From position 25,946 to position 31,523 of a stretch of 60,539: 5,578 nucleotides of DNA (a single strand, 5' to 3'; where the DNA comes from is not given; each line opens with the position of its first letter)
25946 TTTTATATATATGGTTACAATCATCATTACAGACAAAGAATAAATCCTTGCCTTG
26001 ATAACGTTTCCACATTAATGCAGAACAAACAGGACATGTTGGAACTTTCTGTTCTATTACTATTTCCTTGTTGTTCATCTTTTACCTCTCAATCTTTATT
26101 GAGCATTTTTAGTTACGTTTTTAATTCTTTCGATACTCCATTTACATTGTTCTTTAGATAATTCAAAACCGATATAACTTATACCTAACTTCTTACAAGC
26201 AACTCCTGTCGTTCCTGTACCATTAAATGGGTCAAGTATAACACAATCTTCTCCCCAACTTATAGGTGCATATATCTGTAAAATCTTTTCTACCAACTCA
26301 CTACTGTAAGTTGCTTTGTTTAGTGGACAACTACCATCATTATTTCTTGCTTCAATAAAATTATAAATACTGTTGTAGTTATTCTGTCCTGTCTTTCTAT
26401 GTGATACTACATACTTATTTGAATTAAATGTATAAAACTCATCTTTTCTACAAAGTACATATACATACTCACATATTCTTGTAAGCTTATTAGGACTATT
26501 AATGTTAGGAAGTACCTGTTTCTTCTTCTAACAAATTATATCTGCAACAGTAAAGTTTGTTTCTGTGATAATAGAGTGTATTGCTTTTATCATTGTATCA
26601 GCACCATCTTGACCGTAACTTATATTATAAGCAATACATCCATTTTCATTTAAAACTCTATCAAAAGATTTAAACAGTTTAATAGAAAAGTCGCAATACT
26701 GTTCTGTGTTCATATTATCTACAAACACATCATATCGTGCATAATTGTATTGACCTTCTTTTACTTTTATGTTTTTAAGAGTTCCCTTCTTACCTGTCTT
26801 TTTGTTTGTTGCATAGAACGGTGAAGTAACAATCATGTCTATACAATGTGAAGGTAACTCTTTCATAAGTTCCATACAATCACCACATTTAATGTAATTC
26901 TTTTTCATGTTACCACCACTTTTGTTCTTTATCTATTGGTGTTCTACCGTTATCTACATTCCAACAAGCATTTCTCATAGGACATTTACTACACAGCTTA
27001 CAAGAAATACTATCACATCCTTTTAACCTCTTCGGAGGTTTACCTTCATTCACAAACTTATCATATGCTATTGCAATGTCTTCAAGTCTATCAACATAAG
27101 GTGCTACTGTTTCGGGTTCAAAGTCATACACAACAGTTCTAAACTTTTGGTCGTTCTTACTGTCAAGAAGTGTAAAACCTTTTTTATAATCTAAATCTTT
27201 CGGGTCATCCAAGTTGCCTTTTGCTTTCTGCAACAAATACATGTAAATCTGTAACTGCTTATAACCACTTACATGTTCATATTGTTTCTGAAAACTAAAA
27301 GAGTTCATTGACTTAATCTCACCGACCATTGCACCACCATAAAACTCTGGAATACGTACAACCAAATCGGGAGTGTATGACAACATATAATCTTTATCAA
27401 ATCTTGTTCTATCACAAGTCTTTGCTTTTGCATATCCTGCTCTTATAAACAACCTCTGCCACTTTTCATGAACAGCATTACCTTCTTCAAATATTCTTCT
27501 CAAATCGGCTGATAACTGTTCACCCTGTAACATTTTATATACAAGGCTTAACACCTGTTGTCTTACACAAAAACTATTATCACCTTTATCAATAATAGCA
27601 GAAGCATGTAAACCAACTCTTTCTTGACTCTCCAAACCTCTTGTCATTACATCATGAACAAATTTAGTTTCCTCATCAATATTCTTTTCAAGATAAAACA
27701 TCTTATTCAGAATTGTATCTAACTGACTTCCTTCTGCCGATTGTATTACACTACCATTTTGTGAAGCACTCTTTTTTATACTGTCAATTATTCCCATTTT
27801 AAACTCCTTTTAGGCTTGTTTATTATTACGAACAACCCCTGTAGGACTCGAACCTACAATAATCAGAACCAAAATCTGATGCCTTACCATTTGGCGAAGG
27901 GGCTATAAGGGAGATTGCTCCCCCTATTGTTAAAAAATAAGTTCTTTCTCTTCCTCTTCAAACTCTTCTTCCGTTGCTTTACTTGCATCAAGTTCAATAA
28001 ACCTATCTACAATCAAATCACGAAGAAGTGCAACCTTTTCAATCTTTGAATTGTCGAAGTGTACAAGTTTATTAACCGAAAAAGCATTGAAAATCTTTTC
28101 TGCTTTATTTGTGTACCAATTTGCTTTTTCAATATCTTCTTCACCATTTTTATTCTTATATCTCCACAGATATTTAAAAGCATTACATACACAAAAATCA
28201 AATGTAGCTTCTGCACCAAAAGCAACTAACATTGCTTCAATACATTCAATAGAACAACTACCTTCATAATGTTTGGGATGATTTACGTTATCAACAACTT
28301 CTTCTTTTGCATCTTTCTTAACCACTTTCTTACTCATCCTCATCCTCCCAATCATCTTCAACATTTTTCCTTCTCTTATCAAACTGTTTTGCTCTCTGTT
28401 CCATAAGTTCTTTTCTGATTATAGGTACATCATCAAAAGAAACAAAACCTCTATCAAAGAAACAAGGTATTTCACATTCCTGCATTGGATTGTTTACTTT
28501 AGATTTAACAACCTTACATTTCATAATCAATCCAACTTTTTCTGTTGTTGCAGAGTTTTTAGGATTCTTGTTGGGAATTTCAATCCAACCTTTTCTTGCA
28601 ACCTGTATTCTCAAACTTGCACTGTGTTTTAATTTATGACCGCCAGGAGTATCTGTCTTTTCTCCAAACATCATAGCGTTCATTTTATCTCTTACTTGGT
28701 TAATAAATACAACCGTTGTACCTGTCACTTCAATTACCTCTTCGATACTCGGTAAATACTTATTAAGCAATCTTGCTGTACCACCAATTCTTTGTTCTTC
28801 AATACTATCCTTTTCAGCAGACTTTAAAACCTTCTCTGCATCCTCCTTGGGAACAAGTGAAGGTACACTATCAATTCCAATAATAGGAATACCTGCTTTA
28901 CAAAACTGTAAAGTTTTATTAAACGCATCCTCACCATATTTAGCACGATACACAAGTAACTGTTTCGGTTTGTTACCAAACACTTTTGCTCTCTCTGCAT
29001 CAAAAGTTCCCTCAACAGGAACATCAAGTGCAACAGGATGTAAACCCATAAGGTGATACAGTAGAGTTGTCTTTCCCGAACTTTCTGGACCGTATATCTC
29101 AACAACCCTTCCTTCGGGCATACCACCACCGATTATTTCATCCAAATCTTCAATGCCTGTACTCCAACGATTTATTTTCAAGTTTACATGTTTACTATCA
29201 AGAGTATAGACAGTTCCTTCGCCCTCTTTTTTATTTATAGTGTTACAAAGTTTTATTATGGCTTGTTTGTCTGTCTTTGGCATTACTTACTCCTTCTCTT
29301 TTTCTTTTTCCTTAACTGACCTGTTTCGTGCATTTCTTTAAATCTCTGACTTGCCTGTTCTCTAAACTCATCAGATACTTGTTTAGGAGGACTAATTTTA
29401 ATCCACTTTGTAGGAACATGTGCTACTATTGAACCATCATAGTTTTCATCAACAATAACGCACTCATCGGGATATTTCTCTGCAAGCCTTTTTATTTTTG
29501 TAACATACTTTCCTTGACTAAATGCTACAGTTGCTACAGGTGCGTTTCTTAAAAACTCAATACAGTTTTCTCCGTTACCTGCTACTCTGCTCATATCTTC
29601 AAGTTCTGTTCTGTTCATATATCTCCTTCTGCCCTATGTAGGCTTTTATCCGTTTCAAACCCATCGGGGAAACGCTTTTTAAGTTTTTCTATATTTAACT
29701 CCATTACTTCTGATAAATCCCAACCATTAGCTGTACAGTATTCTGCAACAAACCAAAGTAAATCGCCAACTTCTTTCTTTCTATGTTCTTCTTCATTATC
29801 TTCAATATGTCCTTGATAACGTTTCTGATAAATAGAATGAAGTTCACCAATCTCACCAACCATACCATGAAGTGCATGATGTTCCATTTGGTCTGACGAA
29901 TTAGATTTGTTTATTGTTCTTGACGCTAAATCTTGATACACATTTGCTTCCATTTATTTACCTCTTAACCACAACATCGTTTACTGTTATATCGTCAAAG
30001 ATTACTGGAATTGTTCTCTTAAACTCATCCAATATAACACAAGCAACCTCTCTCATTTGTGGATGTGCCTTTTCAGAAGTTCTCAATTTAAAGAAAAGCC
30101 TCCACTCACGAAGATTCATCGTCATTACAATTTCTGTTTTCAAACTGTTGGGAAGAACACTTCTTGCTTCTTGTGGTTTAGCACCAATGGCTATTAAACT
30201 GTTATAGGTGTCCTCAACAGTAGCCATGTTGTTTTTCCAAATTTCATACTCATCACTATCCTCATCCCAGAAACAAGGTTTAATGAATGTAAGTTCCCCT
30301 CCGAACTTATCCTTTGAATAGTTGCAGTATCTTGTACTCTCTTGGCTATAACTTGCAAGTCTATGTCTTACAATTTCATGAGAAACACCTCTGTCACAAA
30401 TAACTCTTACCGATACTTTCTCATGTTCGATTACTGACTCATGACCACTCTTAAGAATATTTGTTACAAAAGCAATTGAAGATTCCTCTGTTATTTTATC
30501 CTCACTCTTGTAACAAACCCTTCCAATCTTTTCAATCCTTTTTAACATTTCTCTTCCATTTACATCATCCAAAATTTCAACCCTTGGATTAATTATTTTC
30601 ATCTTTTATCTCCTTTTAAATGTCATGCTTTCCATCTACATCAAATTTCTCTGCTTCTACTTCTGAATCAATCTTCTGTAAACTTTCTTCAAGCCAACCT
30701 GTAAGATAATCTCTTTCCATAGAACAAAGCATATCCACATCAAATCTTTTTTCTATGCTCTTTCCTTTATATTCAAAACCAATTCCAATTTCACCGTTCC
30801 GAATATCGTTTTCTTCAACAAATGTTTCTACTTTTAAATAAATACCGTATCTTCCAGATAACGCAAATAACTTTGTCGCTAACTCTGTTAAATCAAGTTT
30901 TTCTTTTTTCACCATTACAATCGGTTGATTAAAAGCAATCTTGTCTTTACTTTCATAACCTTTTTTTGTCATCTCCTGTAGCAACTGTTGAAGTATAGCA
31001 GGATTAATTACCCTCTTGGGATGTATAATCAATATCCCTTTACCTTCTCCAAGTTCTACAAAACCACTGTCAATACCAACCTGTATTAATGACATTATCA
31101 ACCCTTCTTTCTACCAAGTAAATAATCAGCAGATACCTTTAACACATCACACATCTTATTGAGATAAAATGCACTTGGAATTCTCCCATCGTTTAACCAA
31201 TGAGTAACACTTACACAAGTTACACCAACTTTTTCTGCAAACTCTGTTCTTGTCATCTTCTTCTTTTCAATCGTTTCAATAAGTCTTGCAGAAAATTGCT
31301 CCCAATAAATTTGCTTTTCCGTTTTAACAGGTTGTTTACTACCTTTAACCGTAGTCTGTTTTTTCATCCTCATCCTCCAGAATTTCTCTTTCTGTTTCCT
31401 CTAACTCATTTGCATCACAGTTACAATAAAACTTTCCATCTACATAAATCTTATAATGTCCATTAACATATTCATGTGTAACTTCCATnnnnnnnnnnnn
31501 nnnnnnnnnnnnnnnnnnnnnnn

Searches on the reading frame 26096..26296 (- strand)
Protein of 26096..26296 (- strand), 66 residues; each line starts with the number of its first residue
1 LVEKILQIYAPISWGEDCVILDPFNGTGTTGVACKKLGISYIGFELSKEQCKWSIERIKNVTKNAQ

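Call 95: search_protein_families(library=pfam, proteins=[window:26096-26296:-], max_evalue=0.01)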
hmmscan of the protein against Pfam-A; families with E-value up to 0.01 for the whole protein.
window:26096-26296:- (66 aa): 1 family
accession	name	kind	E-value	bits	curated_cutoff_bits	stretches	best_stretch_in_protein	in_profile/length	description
PF01555.25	N6_N4_Mtase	-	5.2e-12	46.6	26.7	1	3-53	172-218/221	DNA methylase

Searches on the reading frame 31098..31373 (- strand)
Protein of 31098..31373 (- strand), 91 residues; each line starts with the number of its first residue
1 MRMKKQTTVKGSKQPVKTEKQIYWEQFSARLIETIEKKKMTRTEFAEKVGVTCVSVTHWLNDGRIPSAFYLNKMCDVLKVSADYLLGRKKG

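Call 9: search_protein_families(library=pfam, proteins=[window:31098-31373:-], max_evalue=0.01)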
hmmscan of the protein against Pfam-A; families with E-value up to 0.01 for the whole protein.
window:31098-31373:- (91 aa): 5 families
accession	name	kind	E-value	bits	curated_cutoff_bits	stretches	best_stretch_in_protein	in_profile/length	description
PF01381.28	HTH_3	-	7.4e-10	39.2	23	1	35-85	5-55/55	Helix-turn-helix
PF13560.12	HTH_31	-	2.7e-05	24.8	27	1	35-83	10-59/64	Helix-turn-helix domain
PF13443.12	HTH_26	-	0.00015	22.4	22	1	30-82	1-54/63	Cro/C1-type HTH DNA-binding domain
PF12844.13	HTH_19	-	0.00057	20.2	30.2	1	30-86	3-59/64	Helix-turn-helix domain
PF13744.12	HTH_37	-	0.002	18.3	27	1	29-79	21-69/80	Helix-turn-helix domain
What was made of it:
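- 31098-31373 is a clear HTH_3 protein (call 9).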

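Call 10: search_protein_families(library=phrogs, proteins=[window:31098-31373:-], max_evalue=0.01)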
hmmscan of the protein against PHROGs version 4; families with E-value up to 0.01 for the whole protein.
window:31098-31373:- (91 aa): 16 families
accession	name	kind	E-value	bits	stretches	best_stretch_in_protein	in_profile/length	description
phrog_8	-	transcription regulation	3.7e-16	60.5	1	8-89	66-139/346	transcriptional regulator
phrog_4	-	transcription regulation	2.7e-10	40.8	1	14-88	132-194/400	transcriptional repressor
phrog_3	-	transcription regulation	9.8e-09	36.4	1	20-89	82-149/430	transcriptional repressor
phrog_2439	-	transcription regulation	1.3e-07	31.8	1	28-88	9-69/367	transcriptional regulator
phrog_2967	-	transcription regulation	1.4e-06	29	1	24-89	8-73/225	transcriptional regulator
phrog_2328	-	transcription regulation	1.1e-05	26.3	1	18-86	15-75/128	transcriptional repressor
phrog_1373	-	transcription regulation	7.2e-05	23.8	1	31-88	68-125/166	transcriptional regulator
phrog_4779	-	transcription regulation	0.00011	23.7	1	30-66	6-42/98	transcriptional regulator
phrog_1994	-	DNA, RNA and nucleotide metabolism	0.00069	20.6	1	30-88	3-61/170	DNA binding protein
phrog_2745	-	transcription regulation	0.00092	19.9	1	25-70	14-59/143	transcriptional repressor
phrog_575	-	integration and excision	0.00098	20.2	1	34-66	8-40/71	Cox-like excisionase and repressor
phrog_35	-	transcription regulation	0.0017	19.4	1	37-81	84-129/181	transcriptional repressor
phrog_10045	-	DNA, RNA and nucleotide metabolism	0.0034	18.2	1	37-69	18-50/74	HTH DNA binding protein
phrog_8446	-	DNA, RNA and nucleotide metabolism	0.0042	17.7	1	30-66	63-99/211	HNH endonuclease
phrog_7061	-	DNA, RNA and nucleotide metabolism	0.0045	18.5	1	30-60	35-65/70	HTH DNA binding protein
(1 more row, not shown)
